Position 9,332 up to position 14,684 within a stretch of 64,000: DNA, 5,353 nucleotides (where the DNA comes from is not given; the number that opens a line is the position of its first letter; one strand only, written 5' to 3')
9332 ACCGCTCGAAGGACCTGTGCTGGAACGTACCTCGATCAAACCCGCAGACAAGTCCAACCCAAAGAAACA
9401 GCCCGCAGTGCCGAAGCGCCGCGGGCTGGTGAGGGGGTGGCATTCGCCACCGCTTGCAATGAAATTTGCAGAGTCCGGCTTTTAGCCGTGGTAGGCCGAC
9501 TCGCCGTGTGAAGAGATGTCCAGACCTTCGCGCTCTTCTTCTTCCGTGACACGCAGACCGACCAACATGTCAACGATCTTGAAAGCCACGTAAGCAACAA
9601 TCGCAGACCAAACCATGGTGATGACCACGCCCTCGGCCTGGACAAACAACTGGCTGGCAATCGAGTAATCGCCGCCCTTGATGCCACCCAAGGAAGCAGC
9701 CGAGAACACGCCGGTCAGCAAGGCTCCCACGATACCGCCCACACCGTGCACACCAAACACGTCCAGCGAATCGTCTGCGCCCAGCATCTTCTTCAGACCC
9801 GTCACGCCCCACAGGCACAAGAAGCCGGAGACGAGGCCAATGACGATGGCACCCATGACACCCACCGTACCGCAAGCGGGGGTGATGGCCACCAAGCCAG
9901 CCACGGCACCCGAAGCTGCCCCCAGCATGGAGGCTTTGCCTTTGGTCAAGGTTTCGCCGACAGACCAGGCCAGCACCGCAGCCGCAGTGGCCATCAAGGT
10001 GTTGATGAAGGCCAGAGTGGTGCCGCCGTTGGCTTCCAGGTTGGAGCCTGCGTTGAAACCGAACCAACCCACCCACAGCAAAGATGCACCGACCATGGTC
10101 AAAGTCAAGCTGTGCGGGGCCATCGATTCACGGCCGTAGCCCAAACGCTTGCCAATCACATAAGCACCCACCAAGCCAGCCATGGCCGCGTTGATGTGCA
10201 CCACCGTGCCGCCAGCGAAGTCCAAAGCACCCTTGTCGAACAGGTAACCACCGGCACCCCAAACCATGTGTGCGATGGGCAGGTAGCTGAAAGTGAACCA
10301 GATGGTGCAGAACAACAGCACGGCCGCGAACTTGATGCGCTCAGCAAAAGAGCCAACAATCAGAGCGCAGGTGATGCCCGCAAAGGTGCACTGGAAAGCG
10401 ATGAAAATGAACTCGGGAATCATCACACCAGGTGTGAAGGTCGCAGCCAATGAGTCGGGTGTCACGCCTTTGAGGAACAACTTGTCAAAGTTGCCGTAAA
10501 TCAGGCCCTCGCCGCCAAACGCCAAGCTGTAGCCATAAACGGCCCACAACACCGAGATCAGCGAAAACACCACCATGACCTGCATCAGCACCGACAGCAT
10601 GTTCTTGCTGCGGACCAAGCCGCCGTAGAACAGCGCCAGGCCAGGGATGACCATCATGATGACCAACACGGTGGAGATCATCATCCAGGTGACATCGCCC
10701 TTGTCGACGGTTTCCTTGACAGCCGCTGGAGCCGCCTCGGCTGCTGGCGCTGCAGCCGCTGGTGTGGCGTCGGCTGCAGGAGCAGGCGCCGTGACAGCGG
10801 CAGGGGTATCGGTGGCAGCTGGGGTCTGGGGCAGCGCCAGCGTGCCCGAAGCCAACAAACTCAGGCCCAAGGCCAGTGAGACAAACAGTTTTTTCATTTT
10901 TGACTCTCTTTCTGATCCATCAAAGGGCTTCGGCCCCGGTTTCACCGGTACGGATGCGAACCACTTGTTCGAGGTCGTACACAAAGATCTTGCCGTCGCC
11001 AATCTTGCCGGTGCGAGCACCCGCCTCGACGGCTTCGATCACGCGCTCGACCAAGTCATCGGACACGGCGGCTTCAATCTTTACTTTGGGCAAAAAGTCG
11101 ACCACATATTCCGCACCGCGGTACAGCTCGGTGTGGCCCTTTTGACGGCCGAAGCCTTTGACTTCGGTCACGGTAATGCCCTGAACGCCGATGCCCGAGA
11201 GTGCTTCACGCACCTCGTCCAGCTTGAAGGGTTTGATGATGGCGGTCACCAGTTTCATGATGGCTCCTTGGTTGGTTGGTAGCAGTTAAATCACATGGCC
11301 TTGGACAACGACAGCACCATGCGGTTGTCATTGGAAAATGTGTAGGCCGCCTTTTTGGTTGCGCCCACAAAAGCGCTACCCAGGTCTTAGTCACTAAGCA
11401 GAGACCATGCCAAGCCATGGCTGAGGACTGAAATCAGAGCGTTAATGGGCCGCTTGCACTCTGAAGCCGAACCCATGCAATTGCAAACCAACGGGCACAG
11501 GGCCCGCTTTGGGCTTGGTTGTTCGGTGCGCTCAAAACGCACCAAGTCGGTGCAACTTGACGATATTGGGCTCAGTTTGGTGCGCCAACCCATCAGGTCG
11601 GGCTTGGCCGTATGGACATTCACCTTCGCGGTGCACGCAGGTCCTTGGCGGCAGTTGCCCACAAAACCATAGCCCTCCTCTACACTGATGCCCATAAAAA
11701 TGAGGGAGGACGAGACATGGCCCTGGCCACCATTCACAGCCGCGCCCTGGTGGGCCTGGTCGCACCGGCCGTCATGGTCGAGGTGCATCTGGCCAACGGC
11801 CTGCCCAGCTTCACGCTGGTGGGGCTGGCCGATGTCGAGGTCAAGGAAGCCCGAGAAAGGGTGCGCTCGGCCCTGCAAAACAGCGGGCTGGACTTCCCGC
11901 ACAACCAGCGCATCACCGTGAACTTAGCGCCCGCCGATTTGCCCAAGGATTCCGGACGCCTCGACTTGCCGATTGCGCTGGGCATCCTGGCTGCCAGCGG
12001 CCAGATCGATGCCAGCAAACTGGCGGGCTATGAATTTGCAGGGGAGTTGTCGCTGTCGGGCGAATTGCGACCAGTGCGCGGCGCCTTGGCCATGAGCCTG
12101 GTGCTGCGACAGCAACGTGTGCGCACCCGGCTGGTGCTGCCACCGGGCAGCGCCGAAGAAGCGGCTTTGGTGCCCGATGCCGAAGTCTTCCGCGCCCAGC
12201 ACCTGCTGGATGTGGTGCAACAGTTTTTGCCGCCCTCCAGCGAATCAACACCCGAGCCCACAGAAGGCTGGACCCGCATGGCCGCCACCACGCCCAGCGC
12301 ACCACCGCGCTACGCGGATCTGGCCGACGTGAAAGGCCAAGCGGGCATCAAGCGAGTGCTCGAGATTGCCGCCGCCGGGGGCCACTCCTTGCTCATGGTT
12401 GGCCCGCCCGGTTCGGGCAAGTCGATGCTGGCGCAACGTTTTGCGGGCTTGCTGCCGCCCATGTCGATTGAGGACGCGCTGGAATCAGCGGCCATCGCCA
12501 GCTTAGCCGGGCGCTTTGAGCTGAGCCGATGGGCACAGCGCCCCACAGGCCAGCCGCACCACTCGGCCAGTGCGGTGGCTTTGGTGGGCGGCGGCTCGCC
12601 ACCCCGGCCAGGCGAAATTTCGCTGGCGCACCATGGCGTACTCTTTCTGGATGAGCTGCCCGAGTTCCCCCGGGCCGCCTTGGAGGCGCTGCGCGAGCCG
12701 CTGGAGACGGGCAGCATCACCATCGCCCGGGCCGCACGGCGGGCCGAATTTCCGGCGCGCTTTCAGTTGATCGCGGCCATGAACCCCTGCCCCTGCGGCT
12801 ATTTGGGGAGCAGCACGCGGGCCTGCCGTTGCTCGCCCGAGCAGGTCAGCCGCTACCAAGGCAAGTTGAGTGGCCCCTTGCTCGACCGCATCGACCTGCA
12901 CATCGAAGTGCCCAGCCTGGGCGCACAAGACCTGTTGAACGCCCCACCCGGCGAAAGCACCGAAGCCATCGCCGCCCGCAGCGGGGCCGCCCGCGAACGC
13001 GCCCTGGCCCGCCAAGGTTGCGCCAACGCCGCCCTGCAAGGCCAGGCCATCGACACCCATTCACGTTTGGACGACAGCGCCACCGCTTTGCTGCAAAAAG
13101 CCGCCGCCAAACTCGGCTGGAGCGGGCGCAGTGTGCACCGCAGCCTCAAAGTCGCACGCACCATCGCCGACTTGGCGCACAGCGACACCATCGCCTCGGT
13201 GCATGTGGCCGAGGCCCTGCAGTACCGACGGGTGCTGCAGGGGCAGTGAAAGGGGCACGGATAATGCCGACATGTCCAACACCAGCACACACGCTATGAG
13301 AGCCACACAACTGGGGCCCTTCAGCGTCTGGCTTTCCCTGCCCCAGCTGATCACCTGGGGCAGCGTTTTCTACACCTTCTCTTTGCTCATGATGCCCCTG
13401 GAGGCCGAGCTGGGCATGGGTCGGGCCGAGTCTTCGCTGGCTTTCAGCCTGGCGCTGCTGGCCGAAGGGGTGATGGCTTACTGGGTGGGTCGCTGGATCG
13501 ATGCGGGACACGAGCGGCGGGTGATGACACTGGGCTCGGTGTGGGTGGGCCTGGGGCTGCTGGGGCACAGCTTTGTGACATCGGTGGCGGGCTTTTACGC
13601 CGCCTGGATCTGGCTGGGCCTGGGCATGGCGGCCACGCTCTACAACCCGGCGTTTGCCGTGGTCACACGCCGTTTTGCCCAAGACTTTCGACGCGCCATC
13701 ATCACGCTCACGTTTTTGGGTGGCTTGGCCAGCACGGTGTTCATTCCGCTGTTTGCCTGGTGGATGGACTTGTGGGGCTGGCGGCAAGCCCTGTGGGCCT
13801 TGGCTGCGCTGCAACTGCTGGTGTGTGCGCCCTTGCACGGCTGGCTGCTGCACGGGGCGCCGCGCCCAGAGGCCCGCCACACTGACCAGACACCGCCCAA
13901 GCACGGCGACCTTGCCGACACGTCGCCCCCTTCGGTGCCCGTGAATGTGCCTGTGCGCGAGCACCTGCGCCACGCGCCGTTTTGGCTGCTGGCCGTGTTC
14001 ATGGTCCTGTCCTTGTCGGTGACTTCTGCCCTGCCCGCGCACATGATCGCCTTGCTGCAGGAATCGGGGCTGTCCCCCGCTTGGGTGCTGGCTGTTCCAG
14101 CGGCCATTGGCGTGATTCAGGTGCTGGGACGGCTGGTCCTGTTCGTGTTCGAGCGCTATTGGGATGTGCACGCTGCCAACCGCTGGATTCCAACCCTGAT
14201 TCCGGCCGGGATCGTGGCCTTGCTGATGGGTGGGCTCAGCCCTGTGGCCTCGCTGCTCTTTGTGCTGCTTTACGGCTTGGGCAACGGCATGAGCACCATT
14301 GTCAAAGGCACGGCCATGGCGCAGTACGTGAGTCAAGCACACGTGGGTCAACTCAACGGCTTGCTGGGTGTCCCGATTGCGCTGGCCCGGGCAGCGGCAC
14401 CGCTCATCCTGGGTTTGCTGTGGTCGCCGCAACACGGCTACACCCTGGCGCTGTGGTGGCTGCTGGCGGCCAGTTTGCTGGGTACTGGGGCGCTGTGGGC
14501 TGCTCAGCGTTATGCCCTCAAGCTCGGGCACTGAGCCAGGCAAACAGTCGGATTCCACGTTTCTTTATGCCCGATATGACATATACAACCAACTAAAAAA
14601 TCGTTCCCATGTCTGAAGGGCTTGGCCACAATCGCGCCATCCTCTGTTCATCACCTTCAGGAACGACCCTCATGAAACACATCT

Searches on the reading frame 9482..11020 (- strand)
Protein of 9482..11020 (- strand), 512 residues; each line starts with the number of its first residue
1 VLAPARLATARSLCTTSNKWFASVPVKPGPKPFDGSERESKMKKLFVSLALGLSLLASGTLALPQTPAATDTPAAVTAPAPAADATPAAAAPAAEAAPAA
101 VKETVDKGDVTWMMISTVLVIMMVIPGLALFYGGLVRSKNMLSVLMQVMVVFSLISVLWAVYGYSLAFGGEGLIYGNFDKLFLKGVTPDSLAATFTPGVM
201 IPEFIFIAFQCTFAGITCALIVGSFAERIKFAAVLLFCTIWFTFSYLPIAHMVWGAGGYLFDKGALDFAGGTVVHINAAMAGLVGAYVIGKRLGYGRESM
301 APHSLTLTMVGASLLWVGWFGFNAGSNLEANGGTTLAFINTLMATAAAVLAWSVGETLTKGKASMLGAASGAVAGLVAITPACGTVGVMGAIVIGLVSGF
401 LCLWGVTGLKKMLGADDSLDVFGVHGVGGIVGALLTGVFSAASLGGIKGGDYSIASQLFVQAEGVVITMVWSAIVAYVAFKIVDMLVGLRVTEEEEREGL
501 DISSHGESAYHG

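Call 34: search_protein_families(library=ncbifam, proteins=[window:9482-11020:-], max_evalue=1e-15)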
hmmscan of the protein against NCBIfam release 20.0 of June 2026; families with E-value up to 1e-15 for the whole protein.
window:9482-11020:- (512 aa): 3 families
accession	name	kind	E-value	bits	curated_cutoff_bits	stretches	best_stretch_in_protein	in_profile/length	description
NF007947.0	PRK10666.1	equivalog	5.8e-171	569.1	657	1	99-511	21-427/428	ammonium transporter AmtB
TIGR00836.1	amt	subfamily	6.6e-132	440.3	343.3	1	109-510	1-406/406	ammonium transporter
TIGR03644.1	marine_trans_1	hypoth_equivalog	1.9e-56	191.6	514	1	111-510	6-401/404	probable ammonium transporter, marine subtype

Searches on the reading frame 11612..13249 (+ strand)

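Call 34: search_protein_families(library=ncbifam, proteins=[window:11612-13249:+], max_evalue=1e-15)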
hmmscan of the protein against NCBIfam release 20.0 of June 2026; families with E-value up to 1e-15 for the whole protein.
window:11612-13249:+ (545 aa): 2 families
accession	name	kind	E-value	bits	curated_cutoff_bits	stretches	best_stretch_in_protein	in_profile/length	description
TIGR00368.1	TIGR00368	hypoth_equivalog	1.1e-173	578.4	362.4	1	41-539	1-499/499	YifB family Mg chelatase-like AAA ATPase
NF007365.0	PRK09862.1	equivalog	1.7e-149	498.7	530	1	36-541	1-494/506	YifB family Mg chelatase-like AAA ATPase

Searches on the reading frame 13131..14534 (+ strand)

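Call 34: search_protein_families(library=ncbifam, proteins=[window:13131-14534:+], max_evalue=1e-15)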
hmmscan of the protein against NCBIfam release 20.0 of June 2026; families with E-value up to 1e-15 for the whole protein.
window:13131-14534:+ (467 aa): 2 families
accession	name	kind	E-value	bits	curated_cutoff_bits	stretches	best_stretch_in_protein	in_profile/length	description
NF033733.1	MFS_ArsK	equivalog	2.8e-51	174.6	400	1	68-454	8-380/388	arsenite efflux MFS transporter ArsK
NF049980.1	SfMCT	equivalog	1.2e-22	80.2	320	1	78-443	16-374/378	L-lactate MFS transporter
